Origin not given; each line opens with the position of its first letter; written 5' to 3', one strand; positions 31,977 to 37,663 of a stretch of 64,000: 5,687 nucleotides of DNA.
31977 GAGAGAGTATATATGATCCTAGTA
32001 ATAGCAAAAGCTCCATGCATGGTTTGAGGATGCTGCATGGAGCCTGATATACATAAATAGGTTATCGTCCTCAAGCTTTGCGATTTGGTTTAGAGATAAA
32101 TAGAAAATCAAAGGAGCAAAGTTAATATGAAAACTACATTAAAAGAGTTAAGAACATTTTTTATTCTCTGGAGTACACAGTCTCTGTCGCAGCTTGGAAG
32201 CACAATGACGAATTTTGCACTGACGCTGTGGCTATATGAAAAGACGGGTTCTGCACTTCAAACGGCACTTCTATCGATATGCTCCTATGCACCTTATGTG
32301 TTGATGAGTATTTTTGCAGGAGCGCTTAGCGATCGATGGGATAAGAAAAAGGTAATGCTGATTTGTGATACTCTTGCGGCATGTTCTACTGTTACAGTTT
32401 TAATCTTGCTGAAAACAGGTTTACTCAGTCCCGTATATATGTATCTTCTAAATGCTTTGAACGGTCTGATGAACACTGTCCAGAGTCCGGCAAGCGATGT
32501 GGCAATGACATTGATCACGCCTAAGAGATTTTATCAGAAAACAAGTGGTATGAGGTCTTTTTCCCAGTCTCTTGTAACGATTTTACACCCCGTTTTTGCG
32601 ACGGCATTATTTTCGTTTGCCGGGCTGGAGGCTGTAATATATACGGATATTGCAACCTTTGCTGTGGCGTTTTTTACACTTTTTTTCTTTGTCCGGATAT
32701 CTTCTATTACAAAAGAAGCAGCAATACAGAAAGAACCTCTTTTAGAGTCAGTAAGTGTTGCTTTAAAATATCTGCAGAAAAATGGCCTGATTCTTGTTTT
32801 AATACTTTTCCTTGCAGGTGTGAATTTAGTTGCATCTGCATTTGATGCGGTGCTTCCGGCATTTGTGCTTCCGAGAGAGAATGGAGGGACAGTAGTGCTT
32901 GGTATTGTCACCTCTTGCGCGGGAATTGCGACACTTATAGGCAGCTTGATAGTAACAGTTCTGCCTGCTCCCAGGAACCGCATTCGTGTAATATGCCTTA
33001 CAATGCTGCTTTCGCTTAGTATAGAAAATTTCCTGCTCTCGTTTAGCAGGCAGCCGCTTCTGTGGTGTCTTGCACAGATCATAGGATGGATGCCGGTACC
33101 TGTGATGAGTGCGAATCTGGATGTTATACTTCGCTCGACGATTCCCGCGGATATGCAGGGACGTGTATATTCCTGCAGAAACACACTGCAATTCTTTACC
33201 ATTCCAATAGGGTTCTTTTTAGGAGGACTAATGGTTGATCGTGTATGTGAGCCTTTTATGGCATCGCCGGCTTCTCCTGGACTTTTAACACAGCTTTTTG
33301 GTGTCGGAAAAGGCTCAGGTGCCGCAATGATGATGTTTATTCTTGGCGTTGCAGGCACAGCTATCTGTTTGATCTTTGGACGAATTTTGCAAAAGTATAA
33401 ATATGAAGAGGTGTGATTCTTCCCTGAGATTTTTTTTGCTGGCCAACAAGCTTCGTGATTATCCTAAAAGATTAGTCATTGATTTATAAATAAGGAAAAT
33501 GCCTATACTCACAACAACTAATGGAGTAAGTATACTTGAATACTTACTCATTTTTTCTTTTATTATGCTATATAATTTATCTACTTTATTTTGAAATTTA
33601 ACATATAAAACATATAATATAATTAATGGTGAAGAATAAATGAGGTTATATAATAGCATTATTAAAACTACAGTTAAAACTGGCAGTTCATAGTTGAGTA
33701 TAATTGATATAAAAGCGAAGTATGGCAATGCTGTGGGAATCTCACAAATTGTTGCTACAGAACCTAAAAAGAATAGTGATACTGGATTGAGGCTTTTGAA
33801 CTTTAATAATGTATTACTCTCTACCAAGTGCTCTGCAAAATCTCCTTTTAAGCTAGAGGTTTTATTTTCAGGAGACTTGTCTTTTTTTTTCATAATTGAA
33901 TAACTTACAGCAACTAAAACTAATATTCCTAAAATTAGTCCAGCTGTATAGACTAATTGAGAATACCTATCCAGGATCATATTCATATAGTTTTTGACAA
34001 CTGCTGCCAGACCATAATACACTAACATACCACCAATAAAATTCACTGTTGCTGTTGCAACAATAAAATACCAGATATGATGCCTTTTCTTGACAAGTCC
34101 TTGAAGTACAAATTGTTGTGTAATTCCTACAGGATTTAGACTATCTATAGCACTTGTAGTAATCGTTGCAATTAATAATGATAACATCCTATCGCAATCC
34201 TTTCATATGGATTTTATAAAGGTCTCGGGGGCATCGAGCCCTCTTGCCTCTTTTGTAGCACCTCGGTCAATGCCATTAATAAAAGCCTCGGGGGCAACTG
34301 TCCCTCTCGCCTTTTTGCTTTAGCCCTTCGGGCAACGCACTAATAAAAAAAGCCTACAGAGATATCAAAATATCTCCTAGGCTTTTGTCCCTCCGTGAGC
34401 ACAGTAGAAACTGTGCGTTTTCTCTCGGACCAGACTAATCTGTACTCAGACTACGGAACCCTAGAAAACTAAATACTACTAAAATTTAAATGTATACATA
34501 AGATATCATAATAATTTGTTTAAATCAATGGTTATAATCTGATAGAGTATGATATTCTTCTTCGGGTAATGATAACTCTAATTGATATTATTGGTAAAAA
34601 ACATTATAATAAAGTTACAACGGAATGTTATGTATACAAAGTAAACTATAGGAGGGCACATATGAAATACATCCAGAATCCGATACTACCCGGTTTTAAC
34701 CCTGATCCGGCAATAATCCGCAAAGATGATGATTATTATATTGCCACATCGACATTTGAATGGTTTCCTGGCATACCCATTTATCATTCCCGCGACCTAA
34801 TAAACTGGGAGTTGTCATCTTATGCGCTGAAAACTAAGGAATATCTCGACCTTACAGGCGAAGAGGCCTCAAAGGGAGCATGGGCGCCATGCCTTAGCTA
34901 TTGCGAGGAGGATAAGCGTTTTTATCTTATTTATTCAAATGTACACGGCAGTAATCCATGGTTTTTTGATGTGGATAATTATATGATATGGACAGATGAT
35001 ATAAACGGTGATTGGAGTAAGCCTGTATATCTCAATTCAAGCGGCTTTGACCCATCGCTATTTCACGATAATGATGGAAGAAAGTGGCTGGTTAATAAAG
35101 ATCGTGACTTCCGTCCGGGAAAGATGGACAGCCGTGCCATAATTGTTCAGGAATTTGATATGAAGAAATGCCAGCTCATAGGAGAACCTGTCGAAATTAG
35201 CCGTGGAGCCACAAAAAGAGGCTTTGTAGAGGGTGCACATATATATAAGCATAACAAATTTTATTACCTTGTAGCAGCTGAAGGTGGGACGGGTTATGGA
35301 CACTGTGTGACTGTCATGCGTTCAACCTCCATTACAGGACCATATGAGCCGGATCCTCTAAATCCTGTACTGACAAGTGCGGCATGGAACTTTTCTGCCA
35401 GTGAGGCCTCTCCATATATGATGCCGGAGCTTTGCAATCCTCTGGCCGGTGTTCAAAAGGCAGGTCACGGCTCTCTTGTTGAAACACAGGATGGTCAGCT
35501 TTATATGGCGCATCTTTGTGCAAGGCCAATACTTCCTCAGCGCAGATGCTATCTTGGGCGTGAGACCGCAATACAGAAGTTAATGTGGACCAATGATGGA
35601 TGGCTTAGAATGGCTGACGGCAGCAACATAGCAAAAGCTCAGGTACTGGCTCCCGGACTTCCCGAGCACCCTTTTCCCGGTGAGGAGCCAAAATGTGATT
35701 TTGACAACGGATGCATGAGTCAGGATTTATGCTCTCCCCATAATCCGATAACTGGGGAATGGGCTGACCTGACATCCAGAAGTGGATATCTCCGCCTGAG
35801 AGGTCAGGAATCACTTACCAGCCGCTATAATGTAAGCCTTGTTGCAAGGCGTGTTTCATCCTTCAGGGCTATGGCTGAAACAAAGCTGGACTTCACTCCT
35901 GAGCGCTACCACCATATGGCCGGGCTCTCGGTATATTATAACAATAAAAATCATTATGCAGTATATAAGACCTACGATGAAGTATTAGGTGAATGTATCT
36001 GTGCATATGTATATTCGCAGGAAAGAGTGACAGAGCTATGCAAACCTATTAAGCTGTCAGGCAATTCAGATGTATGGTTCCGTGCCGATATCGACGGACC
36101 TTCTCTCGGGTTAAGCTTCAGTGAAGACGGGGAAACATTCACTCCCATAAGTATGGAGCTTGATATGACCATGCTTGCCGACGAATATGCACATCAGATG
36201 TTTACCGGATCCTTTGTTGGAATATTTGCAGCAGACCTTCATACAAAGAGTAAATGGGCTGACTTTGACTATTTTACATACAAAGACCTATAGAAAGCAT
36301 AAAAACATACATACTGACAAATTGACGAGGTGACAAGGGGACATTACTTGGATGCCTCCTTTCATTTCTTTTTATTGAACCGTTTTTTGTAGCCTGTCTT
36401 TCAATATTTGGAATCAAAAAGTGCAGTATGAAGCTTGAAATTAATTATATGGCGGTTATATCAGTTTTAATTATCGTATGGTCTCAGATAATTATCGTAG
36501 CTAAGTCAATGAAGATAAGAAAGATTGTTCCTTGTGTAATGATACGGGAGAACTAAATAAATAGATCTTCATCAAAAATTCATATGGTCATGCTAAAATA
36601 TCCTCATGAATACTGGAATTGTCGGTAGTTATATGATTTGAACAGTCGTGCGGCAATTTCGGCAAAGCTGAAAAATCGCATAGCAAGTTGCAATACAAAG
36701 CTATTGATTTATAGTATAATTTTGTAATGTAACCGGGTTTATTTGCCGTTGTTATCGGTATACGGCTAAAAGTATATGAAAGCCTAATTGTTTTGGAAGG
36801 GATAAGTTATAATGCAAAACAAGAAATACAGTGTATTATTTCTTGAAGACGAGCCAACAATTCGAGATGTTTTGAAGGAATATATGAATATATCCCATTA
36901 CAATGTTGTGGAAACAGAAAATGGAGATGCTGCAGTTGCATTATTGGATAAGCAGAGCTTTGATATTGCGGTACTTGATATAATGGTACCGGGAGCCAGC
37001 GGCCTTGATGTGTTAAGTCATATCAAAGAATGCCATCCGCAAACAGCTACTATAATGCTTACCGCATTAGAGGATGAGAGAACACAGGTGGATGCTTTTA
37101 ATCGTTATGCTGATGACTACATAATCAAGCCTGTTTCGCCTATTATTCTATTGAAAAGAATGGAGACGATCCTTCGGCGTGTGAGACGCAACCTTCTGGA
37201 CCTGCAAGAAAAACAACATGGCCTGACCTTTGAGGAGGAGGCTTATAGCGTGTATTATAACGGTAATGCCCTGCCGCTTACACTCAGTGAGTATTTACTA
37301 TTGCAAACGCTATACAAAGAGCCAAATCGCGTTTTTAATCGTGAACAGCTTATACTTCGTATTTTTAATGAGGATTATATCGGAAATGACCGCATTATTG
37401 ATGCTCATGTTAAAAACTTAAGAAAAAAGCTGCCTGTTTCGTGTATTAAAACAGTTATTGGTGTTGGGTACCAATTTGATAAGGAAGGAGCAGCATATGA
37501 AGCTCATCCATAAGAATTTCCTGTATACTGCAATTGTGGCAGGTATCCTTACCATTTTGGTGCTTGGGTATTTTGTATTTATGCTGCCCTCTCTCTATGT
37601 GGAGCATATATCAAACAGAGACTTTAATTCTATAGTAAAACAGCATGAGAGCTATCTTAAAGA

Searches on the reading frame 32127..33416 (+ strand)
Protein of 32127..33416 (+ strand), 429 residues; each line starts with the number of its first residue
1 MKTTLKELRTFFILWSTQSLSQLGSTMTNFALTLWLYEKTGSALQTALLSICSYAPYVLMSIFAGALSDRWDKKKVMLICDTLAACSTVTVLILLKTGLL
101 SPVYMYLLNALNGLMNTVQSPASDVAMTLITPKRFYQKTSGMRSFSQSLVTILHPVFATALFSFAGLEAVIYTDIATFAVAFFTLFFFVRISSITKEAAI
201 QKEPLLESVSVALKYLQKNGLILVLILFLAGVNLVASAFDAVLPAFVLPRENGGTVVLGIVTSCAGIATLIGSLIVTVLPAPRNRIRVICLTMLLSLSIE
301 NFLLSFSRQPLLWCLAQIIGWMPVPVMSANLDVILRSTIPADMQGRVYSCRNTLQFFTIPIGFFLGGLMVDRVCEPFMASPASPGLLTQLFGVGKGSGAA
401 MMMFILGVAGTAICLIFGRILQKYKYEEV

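Call 64: search_protein_families(library=pfam, proteins=[window:32127-33416:+], max_evalue=0.0001)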
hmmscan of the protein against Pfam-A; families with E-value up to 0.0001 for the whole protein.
window:32127-33416:+ (429 aa): 2 families
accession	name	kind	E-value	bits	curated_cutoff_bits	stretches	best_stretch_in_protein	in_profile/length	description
PF07690.21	MFS_1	-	5.6e-31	108.2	33.4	1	14-362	1-346/347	Major Facilitator Superfamily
PF05977.19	MFS_3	-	2.3e-24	86.2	27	1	9-382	10-379/524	Transmembrane secretion effector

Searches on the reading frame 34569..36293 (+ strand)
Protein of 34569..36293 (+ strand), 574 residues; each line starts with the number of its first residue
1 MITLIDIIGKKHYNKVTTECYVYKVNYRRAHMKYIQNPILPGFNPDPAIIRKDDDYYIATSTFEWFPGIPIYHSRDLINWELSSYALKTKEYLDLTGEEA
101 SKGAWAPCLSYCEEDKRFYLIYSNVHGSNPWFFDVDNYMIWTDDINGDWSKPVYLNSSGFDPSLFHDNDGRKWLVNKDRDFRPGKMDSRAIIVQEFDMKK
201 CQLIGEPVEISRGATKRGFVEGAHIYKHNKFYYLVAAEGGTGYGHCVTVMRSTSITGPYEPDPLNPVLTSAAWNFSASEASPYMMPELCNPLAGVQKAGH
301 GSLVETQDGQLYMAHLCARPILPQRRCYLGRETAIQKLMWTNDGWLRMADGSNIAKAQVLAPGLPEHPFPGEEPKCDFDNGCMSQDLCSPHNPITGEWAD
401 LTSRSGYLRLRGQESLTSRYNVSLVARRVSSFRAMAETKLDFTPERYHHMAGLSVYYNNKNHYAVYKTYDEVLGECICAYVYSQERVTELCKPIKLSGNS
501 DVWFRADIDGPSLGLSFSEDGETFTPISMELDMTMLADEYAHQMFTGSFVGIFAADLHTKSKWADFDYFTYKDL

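Call 64: search_protein_families(library=pfam, proteins=[window:34569-36293:+], max_evalue=0.0001)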
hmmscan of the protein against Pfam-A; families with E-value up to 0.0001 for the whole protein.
window:34569-36293:+ (574 aa): 2 families
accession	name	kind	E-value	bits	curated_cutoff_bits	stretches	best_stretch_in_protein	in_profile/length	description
PF04616.20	Glyco_hydro_43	-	2.3e-86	290.1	32.2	1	35-346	1-288/288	Glycosyl hydrolases family 43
PF17851.8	GH43_C2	-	7.1e-54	183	22.7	1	377-572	3-203/203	Beta xylosidase C-terminal Concanavalin A-like domain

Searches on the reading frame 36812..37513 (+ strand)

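Call 64: search_protein_families(library=pfam, proteins=[window:36812-37513:+], max_evalue=0.0001)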
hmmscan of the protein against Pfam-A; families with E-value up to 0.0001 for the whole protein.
window:36812-37513:+ (233 aa): 2 families
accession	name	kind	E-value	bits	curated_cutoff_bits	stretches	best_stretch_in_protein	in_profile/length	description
PF00072.30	Response_reg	-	2.6e-24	86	30.2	1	8-116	1-109/111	Response regulator receiver domain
PF00486.34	Trans_reg_C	-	1e-18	67.6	26.2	1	152-222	2-77/77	Transcriptional regulatory protein, C terminal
